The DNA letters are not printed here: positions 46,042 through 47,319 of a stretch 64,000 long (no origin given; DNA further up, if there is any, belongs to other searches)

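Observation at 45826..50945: M-box Mg2+ riboswitch inside the glycan locus heads an operon joining CorA to a Wzx flippase and three glycosyltransferases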

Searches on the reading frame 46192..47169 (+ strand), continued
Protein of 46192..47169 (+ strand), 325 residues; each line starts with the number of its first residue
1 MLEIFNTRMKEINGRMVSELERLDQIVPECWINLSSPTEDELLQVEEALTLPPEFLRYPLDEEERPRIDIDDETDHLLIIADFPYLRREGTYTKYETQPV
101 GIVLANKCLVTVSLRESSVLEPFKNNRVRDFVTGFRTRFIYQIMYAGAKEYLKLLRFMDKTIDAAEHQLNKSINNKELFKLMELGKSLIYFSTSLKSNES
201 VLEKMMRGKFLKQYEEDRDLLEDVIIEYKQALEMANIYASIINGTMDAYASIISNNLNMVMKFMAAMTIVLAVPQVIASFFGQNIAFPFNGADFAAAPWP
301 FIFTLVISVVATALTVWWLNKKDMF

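Call 25: search_protein_families(library=pfam, proteins=[L006:10997-12079:-, L006:12233-13156:+, L006:13173-14375:+, L001:10941-12260:-, L001:12268-13395:-, L003:10989-12443:+, L002:6323-8272:+, L034:5202-6230:+, L034:6227-7252:+])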
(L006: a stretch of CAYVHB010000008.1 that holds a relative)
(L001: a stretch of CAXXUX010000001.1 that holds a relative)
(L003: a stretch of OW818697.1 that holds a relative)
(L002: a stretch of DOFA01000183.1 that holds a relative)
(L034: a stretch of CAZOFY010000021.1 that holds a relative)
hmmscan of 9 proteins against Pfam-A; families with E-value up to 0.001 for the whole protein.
L006:10997-12079:- (360 aa): 1 family
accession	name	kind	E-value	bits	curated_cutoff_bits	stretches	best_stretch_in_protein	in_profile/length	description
PF12697.13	Abhydrolase_6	-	9.5e-05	23.6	26.3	1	115-335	1-169/217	Alpha/beta hydrolase family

L006:12233-13156:+ (307 aa): 1 family
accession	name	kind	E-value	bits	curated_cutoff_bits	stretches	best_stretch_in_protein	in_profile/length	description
PF02673.24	BacA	-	4.3e-62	210.6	33.4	1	47-294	1-256/257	Bacitracin resistance protein BacA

L006:13173-14375:+ (400 aa): 3 families
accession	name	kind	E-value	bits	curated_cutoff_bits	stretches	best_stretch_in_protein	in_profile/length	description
PF00814.31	TsaD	-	8.3e-94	314.6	24.8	1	67-359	1-263/264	tRNA N6-adenosine threonylcarbamoyltransferase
PF02543.21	Carbam_trans_N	-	4.4e-08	33.4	24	1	260-336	256-324/346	Carbamoyltransferase N-terminus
PF22521.2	HypF_C_2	-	2.1e-07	31.4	27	1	283-353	164-234/241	Carbamoyltransferase, Kae1-like Domain, second subdomain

L001:10941-12260:- (439 aa): 2 families
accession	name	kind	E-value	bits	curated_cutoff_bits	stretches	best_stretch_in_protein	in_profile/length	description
PF13440.11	Polysacc_synt_3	-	1.3e-18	67.8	23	1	46-345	2-293/293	Polysaccharide biosynthesis protein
PF01943.22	Polysacc_synt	-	1.3e-11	44.9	28.2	1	23-294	3-272/274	Polysaccharide biosynthesis protein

L001:12268-13395:- (375 aa): 7 families
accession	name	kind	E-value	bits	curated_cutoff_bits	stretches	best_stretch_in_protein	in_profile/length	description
PF00534.26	Glycos_transf_1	-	6.5e-36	123.9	26.4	1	175-339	11-168/172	Glycosyl transferases group 1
PF13692.12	Glyco_trans_1_4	-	4.9e-33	114.8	27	1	181-327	3-140/142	Glycosyl transferases group 1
PF13477.12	Glyco_trans_4_2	-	4.7e-31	108.2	23.4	1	2-136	1-139/139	Glycosyl transferase 4-like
PF13439.12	Glyco_transf_4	-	1.9e-15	57.7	28.5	1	12-164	6-169/170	Glycosyltransferase Family 4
PF13579.12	Glyco_trans_4_4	-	6.4e-13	49.8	29.7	1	13-158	6-156/158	Glycosyl transferase 4-like domain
PF20706.3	GT4-conflict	-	7.7e-06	25.6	26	1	233-302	248-320/385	Family 4 Glycosyltransferase in conflict systems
PF13524.12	Glyco_trans_1_2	-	0.00017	22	25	1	205-358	6-143/144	Glycosyl transferase-like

L003:10989-12443:+ (484 aa): 1 family
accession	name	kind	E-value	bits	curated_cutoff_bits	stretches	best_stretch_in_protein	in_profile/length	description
PF02397.22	Bac_transf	-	2.6e-64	216.5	27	1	272-452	1-178/179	Bacterial sugar transferase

L002:6323-8272:+ (649 aa): 10 families
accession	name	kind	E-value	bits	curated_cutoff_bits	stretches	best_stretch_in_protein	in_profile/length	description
PF02719.21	Polysacc_synt_2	-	4.5e-122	407.3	20.2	1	314-599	1-292/293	Polysaccharide biosynthesis protein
PF01370.27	Epimerase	-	9.9e-26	91.1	20.9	1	314-534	1-237/240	NAD dependent epimerase/dehydratase family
PF13727.12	CoA_binding_3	-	2.1e-15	57.6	25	1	83-269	4-175/175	CoA-binding domain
PF16363.11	GDP_Man_Dehyd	-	2.3e-14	54.1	27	1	315-440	1-131/332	GDP-mannose 4,6 dehydratase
PF04321.23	RmlD_sub_bind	-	1.3e-12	47.9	27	1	314-485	3-157/287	RmlD substrate binding domain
PF01073.25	3Beta_HSD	-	1.4e-12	47.7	22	1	315-486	1-164/280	3-beta hydroxysteroid dehydrogenase/isomerase family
PF02254.24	TrkA_N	-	6.9e-08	33.3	23.8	1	175-239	1-63/116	TrkA-N domain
PF07993.18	NAD_binding_4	-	1.4e-05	24.8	20.1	1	389-473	90-184/258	Male sterility protein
PF13460.12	NAD_binding_10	-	5.6e-05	23.5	27.2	1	363-444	38-104/184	NAD(P)H-binding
PF02629.25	CoA_binding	-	0.00024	22.3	22.3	1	172-253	3-82/97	CoA binding domain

L034:5202-6230:+ (342 aa): 1 family
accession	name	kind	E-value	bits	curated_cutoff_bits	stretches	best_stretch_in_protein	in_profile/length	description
PF12146.15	Hydrolase_4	-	0.00015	21.6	27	0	99-189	6-94/239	Serine aminopeptidase, S33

L034:6227-7252:+ (341 aa): 3 families
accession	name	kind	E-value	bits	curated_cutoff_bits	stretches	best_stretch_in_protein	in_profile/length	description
PF00814.31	TsaD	-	8.4e-92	308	24.8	1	31-315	1-263/264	tRNA N6-adenosine threonylcarbamoyltransferase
PF22521.2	HypF_C_2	-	8.2e-07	29.5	27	1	221-310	147-235/241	Carbamoyltransferase, Kae1-like Domain, second subdomain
PF02543.21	Carbam_trans_N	-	4.4e-05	23.5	24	1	233-293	268-325/346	Carbamoyltransferase N-terminus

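Call 28: search_protein_families(library=pfam, proteins=[L005:11008-12450:+, L005:12569-14929:+, L005:15402-15866:+, L005:15870-16475:+, L005:16704-18374:+, L005:18371-19393:+, L003:12857-13327:+, L003:14192-15898:+, L003:15901-16914:+, L003:17596-18912:+])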
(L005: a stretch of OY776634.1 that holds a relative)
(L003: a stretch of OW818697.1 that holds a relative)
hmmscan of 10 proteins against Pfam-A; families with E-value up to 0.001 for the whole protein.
L005:11008-12450:+ (480 aa): 1 family
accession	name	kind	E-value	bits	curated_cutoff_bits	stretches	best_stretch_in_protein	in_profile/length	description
PF02397.22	Bac_transf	-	5.3e-64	215.5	27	1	265-445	1-178/179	Bacterial sugar transferase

L005:12569-14929:+ (786 aa): 6 families
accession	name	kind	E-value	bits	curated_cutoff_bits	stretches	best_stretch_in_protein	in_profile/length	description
PF13487.12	HD_5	-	6.3e-37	127.4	27.2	1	620-772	15-170/170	HD domain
PF00990.26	GGDEF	-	1.2e-32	113.4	23.8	1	451-595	2-156/161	Diguanylate cyclase, GGDEF domain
PF01966.28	HD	-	2.2e-22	79.9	22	1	621-741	3-116/116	HD domain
PF08448.16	PAS_4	-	4e-15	56.4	23.1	1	337-439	7-108/110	PAS fold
PF13426.13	PAS_9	-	7.8e-09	36.2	27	0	45-78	7-40/103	PAS domain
PF00989.32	PAS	-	4.4e-06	27.1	22.6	0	324-436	2-113/113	PAS fold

L005:15402-15866:+ (154 aa): 1 family
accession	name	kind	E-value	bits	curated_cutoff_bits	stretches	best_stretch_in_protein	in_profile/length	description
PF00460.25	Flg_bb_rod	-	3.9e-07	30.4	20.7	1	11-39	3-31/31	Flagella basal body rod protein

L005:15870-16475:+ (201 aa): 0 families

L005:16704-18374:+ (556 aa): 2 families
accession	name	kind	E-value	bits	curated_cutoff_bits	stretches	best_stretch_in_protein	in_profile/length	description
PF01514.23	YscJ_FliF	-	4.9e-50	170.3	24.4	1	59-234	2-178/179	Secretory protein of YscJ/FliF family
PF08345.17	YscJ_FliF_C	-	1.6e-25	90.7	23.8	1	266-418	1-147/147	Flagellar M-ring protein C-terminal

L005:18371-19393:+ (340 aa): 4 families
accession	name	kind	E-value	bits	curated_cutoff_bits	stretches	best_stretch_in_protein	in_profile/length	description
PF01706.21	FliG_C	-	6e-44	149.2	23.3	1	223-330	1-108/108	FliG C-terminal domain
PF14842.11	FliG_N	-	1.2e-42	145.1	25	2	11-113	2-104/104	FliG N-terminal domain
PF14841.11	FliG_M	-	1.8e-32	111.8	25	2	122-193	2-73/76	FliG middle domain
PF03448.22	MgtE_N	-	2e-08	35.1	25.9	0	119-166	13-60/102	MgtE intracellular N domain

L003:12857-13327:+ (156 aa): 1 family
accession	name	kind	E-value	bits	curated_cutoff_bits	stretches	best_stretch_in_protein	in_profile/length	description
PF00460.25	Flg_bb_rod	-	0.0001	22.6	20.7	1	24-39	16-31/31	Flagella basal body rod protein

L003:14192-15898:+ (568 aa): 2 families
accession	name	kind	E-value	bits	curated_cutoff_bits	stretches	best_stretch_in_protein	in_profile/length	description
PF01514.23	YscJ_FliF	-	2.6e-49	168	24.4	1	59-234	2-178/179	Secretory protein of YscJ/FliF family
PF08345.17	YscJ_FliF_C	-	1.5e-23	84.3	23.8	1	266-416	1-147/147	Flagellar M-ring protein C-terminal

L003:15901-16914:+ (337 aa): 4 families
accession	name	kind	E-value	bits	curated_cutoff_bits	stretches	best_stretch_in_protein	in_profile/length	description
PF14842.11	FliG_N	-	8.6e-41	139.2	25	2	9-110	3-104/104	FliG N-terminal domain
PF01706.21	FliG_C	-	1.3e-39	135.3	23.3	1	220-327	1-108/108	FliG C-terminal domain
PF14841.11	FliG_M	-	8.7e-32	109.6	25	1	119-190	2-73/76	FliG middle domain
PF03448.22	MgtE_N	-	5.8e-08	33.6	25.9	0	115-165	36-86/102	MgtE intracellular N domain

L003:17596-18912:+ (438 aa): 5 families
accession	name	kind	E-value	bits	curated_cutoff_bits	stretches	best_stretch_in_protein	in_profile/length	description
PF00006.31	ATP-synt_ab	-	2.5e-91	305.5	29.5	1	147-356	1-213/213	ATP synthase alpha/beta family, nucleotide-binding domain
PF18269.6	T3SS_ATPase_C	-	1.3e-23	83.1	22.7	1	364-433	2-71/72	T3SS EscN ATPase C-terminal domain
PF02874.29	ATP-synt_ab_N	-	3.2e-05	24.8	20.9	1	25-90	1-69/69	ATP synthase alpha/beta family, beta-barrel domain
PF13401.12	AAA_22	-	0.00028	21.6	27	1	165-257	10-91/130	AAA domain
PF00005.33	ABC_tran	-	0.00085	20.4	25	0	155-187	6-38/137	ABC transporter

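Call 32: find_encoding_contigs(protein=P0099, flank=10000, max_places=2)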
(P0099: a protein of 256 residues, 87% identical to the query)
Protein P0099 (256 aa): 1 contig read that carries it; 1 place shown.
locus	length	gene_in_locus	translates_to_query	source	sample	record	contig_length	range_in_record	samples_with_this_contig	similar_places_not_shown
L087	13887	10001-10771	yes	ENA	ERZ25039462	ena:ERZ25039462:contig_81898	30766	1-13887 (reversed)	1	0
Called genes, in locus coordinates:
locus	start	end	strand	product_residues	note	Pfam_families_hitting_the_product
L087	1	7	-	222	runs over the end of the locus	PF17231:DUF5305 (weak)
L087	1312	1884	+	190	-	PF07501:G5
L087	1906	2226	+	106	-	-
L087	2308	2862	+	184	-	PF00398:RrnaAD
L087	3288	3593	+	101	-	PF17297:PEPCK_N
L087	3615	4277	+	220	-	PF17297:PEPCK_N, PF00821:PEPCK_GTP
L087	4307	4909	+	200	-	PF00821:PEPCK_GTP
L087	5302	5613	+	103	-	PF05164:ZapA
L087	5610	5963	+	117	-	-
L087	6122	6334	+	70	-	PF01136:Peptidase_U32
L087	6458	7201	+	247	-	PF01136:Peptidase_U32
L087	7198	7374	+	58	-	-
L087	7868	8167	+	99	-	-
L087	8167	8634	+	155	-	-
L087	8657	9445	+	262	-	PF00692:dUTPase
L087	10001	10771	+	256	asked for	PF01544:CorA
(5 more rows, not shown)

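Call 33: find_encoding_contigs(protein=P0006, flank=10000, max_places=2)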
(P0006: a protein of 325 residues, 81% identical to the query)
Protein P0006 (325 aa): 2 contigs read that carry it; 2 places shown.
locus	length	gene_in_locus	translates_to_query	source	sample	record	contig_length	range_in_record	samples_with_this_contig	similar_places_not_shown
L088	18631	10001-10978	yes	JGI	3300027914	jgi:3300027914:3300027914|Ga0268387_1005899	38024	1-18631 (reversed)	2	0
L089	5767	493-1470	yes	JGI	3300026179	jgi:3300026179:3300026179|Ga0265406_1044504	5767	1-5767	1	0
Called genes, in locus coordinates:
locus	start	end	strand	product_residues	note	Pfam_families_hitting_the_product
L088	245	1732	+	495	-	-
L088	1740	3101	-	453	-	PF17231:DUF5305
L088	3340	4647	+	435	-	PF03990:DUF348 (weak), PF07501:G5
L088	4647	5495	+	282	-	PF00398:RrnaAD, PF13649:Methyltransf_25 (weak)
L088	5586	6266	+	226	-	-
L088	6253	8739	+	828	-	-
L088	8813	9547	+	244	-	PF00692:dUTPase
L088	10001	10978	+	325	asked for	PF01544:CorA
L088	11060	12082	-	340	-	PF12697:Abhydrolase_6 (weak)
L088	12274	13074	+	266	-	PF02673:BacA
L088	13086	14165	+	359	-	PF00814:TsaD, PF02543:Carbam_trans_N (weak), PF22521:HypF_C_2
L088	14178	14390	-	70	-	-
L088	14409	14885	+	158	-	PF01668:SmpB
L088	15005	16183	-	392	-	PF11258:DUF3048, PF17479:DUF3048_C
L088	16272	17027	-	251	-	PF02698:DUF218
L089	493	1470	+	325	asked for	PF01544:CorA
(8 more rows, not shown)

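Call 34: find_encoding_contigs(protein=P0009, flank=10000, max_places=2)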
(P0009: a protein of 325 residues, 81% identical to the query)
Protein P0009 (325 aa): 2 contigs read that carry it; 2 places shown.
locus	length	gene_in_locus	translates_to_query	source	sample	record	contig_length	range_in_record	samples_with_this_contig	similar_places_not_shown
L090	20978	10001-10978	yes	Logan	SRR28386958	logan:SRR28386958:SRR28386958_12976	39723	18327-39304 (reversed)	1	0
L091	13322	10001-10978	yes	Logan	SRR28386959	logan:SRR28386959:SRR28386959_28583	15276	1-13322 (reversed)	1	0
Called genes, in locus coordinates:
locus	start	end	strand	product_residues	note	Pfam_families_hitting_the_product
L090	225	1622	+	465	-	-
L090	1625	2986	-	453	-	PF17231:DUF5305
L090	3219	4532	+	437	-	PF03990:DUF348 (weak), PF07501:G5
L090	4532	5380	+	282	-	PF00398:RrnaAD, PF13649:Methyltransf_25 (weak)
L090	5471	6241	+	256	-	PF05164:ZapA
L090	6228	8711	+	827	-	PF01136:Peptidase_U32, PF12392:DUF3656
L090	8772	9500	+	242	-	PF00692:dUTPase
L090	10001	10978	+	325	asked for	PF01544:CorA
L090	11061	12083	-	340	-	PF12697:Abhydrolase_6 (weak)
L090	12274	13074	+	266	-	PF02673:BacA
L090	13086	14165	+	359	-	PF00814:TsaD, PF02543:Carbam_trans_N (weak), PF22521:HypF_C_2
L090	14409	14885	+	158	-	PF01668:SmpB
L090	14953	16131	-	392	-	PF11258:DUF3048, PF17479:DUF3048_C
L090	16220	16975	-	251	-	PF02698:DUF218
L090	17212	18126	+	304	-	PF00481:PP2C (weak), PF13672:PP2C_2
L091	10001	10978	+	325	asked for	PF01544:CorA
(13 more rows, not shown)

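Call 41: search_protein_families(library=ncbifam, max_evalue=0.001, proteins=[window:46192-47169:+])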
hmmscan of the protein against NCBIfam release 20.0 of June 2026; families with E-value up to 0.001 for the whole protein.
window:46192-47169:+ (325 aa): 2 families
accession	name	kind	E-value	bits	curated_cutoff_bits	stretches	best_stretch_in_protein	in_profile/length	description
TIGR00383.1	corA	equivalog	7.4e-31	107.7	200.75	1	29-323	29-318/320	magnesium/cobalt transporter CorA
NF007092.0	PRK09546.1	equivalog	1.1e-05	24.8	292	1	156-322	164-324/327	zinc transporter ZntB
